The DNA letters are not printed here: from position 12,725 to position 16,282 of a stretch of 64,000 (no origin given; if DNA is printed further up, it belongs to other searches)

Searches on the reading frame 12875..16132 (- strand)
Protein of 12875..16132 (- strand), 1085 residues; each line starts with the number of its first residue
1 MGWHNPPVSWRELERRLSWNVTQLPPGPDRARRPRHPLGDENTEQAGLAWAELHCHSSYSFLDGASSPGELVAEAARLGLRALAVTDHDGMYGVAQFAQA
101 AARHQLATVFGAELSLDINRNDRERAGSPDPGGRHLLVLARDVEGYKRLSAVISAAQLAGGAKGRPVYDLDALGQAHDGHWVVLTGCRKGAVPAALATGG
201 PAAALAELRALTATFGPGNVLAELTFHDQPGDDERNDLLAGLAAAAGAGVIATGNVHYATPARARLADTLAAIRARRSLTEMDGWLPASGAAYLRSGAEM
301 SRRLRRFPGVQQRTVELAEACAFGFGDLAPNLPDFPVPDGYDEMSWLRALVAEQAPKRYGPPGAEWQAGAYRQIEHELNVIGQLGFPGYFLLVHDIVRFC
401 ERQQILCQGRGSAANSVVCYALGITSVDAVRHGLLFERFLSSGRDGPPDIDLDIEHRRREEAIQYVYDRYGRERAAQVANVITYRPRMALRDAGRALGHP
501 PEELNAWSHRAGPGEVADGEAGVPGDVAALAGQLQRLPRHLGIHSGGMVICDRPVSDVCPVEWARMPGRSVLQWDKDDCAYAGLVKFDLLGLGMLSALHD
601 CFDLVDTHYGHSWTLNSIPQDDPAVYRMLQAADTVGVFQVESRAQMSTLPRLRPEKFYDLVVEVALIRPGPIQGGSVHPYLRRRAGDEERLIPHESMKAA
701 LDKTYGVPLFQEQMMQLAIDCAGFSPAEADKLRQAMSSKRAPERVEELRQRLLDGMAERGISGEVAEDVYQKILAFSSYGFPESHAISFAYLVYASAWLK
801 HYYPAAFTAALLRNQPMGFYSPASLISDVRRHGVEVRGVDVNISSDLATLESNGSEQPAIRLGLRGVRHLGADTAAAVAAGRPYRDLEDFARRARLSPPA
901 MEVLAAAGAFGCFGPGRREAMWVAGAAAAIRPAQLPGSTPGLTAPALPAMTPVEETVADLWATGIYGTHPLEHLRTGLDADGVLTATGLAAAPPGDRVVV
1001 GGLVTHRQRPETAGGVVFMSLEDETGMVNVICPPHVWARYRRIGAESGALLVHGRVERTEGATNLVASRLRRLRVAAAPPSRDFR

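Call 64: search_protein_families(library=pfam, proteins=[window:12875-16132:-], max_evalue=0.0001)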
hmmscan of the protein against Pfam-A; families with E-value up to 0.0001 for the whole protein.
window:12875-16132:- (1085 aa): 5 families
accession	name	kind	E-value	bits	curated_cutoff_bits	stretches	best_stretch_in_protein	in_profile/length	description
PF07733.18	DNA_pol3_alpha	-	1.2e-76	258.2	23.9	1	346-591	2-260/260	Bacterial DNA polymerase III alpha NTPase domain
PF17657.6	DNA_pol3_finger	-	1.5e-56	190.7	22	1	594-760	1-166/166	Bacterial DNA polymerase III alpha subunit finger domain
PF02811.25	PHP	-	1.4e-30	107.2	26.4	1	52-225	1-162/164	PHP domain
PF14579.12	HHH_6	-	1.3e-17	64.2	25.6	1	833-920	1-90/90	Helix-hairpin-helix motif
PF01336.31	tRNA_anti-codon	-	1.5e-06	28.5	27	1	998-1071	1-73/75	OB-fold nucleic acid binding domain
